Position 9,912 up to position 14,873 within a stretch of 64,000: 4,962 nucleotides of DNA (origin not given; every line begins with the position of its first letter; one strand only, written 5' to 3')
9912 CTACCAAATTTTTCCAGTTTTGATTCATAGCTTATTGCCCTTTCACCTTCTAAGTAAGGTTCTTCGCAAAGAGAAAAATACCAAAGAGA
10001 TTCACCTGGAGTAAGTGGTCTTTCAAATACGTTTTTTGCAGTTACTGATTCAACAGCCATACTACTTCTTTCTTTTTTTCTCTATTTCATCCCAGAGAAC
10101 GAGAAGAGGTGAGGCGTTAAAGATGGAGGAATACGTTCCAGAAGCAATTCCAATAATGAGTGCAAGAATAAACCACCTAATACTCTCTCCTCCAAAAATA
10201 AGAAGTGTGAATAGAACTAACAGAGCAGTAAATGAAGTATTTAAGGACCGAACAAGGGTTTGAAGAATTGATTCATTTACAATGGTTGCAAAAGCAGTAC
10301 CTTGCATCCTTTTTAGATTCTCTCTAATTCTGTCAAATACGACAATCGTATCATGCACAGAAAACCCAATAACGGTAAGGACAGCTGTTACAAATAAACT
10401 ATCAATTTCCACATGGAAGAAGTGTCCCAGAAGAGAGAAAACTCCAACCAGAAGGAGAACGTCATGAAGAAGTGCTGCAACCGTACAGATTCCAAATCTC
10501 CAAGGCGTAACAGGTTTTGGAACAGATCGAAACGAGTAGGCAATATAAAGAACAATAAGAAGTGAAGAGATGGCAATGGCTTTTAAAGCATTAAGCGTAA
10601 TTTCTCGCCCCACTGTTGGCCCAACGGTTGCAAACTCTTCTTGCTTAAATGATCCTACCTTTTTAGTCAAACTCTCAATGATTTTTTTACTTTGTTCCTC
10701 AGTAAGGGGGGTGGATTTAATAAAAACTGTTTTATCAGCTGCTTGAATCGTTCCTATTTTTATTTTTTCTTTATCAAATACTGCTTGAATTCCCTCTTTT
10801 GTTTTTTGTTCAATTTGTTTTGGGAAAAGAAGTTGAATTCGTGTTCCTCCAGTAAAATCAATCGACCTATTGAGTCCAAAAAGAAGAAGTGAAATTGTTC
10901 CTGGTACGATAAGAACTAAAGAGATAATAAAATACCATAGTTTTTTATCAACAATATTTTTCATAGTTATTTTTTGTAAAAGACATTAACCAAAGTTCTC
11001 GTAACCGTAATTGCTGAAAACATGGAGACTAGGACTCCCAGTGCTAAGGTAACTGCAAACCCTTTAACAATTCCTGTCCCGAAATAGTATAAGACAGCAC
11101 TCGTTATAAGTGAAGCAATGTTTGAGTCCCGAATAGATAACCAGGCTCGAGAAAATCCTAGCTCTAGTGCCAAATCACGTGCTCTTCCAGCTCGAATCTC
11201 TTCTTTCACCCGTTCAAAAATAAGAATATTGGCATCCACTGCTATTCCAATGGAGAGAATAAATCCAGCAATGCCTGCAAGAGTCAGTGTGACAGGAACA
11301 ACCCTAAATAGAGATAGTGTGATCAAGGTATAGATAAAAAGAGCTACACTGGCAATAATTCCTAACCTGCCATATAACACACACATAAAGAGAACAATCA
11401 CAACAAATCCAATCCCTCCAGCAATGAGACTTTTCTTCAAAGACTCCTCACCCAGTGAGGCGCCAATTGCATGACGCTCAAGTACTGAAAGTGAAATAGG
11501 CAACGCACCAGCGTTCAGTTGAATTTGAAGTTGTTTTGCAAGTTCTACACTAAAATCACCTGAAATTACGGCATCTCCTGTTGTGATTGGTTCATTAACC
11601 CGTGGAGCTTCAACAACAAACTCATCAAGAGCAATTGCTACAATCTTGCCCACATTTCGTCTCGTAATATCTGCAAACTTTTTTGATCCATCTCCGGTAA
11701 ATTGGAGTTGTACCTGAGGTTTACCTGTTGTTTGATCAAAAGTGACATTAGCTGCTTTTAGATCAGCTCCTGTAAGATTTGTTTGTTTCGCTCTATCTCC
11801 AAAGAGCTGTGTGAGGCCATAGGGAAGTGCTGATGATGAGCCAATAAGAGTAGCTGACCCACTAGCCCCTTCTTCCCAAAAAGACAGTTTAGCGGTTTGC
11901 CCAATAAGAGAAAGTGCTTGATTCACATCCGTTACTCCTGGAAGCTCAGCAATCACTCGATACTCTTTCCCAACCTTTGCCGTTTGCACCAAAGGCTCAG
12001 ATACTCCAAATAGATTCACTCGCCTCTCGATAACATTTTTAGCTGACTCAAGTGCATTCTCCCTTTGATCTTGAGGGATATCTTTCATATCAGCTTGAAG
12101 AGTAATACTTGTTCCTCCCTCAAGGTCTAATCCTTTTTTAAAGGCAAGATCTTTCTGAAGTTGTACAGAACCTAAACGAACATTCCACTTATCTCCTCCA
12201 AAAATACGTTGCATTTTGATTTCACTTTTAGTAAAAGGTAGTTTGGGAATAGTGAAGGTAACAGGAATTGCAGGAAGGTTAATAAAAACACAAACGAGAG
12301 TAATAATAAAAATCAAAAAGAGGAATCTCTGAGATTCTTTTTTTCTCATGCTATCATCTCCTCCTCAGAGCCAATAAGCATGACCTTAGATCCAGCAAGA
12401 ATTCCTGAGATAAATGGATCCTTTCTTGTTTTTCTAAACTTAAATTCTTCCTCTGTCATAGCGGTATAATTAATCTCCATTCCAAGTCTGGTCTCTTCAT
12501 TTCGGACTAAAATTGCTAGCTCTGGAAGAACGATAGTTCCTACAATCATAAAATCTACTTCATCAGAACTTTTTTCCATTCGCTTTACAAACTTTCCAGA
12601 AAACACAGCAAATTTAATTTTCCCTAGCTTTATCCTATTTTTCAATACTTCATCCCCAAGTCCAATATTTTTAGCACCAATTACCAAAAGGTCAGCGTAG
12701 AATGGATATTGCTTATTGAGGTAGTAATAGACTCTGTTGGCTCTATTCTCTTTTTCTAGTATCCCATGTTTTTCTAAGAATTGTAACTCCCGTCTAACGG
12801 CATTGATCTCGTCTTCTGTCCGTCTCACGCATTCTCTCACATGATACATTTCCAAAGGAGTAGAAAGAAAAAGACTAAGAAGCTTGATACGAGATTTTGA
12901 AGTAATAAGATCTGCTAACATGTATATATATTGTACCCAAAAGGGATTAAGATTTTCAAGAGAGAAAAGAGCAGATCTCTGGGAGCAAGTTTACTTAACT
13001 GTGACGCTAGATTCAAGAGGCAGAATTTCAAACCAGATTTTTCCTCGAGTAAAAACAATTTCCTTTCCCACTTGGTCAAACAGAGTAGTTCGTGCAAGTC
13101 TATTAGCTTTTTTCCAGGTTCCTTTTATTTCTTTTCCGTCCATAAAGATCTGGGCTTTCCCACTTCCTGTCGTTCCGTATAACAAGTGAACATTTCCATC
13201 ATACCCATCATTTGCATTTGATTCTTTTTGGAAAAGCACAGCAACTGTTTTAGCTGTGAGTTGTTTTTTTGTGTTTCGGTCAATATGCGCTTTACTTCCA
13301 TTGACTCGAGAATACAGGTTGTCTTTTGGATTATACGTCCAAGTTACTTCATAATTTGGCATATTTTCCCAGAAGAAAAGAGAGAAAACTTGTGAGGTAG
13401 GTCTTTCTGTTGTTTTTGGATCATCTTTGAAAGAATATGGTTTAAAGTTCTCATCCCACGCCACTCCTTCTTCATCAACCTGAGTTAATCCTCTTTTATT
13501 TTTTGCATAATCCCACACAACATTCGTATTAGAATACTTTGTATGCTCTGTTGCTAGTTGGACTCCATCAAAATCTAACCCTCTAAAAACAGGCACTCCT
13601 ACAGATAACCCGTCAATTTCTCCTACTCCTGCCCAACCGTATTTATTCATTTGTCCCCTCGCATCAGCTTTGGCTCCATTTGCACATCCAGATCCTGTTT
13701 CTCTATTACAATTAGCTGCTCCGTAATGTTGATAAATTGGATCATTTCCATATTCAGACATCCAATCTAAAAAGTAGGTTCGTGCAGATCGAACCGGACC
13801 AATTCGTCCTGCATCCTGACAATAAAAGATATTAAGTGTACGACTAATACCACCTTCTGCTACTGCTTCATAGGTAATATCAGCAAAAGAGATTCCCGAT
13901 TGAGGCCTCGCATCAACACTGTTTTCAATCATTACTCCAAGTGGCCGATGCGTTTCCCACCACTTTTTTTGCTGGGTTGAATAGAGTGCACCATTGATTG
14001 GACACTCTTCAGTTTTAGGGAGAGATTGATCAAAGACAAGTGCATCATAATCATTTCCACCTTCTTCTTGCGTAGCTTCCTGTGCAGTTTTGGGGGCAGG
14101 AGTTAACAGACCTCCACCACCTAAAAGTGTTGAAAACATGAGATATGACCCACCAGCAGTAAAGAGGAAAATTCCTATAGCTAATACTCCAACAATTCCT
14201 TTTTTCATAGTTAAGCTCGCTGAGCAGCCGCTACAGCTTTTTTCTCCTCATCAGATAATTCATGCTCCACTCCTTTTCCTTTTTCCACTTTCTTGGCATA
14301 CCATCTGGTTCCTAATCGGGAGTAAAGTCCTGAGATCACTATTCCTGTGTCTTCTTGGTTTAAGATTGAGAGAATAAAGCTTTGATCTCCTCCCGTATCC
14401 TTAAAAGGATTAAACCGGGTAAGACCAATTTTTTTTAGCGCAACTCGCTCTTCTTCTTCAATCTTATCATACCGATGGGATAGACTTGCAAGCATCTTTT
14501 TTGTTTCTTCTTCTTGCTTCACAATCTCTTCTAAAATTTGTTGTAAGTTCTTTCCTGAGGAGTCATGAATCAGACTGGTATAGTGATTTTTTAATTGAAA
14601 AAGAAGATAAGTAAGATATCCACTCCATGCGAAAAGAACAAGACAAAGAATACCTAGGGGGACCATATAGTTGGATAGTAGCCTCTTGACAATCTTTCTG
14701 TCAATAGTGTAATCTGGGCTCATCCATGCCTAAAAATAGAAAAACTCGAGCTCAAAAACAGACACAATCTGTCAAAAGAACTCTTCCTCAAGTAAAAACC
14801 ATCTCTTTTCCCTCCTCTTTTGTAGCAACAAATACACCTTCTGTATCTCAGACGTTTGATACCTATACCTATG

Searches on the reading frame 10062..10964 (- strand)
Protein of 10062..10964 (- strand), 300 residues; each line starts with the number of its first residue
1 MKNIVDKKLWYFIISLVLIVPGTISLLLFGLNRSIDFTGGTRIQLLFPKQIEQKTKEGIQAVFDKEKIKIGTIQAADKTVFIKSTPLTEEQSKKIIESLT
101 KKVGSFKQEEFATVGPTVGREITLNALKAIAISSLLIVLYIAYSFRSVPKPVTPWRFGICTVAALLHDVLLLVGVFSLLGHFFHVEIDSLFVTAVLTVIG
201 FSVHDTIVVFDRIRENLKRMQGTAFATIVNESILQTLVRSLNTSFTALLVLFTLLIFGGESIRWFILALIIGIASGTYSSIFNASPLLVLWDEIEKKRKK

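Call 53: search_protein_families(library=pfam, proteins=[window:10062-10964:-], max_evalue=0.00001)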
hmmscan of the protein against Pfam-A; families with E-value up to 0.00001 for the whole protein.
window:10062-10964:- (300 aa): 2 families
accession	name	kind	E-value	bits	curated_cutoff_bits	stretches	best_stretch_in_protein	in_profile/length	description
PF02355.23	SecD_SecF_C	-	2.9e-56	190.3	20.5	1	97-292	3-187/189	Protein export membrane protein SecD/SecF, C-terminal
PF07549.19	Sec_GG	-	6.2e-06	26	20.3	0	24-45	1-22/28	SecD/SecF GG Motif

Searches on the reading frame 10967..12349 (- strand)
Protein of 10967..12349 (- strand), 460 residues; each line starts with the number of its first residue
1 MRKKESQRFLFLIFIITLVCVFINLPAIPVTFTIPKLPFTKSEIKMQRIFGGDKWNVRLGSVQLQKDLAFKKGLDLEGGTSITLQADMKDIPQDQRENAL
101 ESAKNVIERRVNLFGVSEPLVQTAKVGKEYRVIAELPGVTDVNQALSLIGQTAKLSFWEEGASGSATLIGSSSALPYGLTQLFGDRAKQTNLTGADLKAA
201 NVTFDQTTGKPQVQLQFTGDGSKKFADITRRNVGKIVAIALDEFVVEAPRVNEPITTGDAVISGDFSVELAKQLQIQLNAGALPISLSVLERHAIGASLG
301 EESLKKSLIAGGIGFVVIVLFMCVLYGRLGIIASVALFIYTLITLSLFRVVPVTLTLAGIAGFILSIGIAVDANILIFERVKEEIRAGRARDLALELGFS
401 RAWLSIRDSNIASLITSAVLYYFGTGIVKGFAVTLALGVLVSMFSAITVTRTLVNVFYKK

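Call 53: search_protein_families(library=pfam, proteins=[window:10967-12349:-], max_evalue=0.00001)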
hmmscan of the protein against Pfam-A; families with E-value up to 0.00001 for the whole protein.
window:10967-12349:- (460 aa): 5 families
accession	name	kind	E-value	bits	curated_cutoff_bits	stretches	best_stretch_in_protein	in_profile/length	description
PF22599.2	SecDF_P1_head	-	7.8e-30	103.5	27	1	188-285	17-114/114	SecDF, P1 head subdomain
PF21760.3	SecD_1st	-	4.2e-17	61.8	27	1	101-159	2-57/60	Protein translocase subunit SecDF, P1 domain, N-terminal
PF02355.23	SecD_SecF_C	-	2.3e-13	50.4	20.5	1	287-458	13-187/189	Protein export membrane protein SecD/SecF, C-terminal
PF03176.21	MMPL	-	2.7e-08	33.6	20.5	1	309-453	147-298/333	MMPL family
PF00873.25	ACR_tran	-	1.6e-06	26.6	28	1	304-457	333-489/1021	AcrB/AcrD/AcrF family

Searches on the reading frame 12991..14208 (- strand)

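Call 53: search_protein_families(library=pfam, proteins=[window:12991-14208:-], max_evalue=0.00001)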
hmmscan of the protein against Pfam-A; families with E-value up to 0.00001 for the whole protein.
window:12991-14208:- (405 aa): 2 families
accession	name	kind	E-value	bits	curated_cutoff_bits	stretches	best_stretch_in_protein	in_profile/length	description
PF11258.13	DUF3048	-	2.4e-27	96.3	25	1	85-166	12-92/148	Protein of unknown function (DUF3048) N-terminal domain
PF17479.7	DUF3048_C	-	6.5e-24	84.9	25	1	285-392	7-113/114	Protein of unknown function (DUF3048) C-terminal domain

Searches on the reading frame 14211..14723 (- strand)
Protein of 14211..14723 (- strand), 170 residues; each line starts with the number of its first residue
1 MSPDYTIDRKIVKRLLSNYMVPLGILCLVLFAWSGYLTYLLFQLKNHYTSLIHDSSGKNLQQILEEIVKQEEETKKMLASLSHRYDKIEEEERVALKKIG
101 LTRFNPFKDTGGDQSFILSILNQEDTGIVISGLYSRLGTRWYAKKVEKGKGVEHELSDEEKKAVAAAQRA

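Call 53: search_protein_families(library=pfam, proteins=[window:14211-14723:-], max_evalue=0.00001)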
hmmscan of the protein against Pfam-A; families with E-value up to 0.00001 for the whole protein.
window:14211-14723:- (170 aa): 1 family
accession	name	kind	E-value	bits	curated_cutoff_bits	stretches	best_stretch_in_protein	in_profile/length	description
PF14584.11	DUF4446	-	1.5e-34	119.6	27.4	1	23-167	6-149/150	Protein of unknown function (DUF4446)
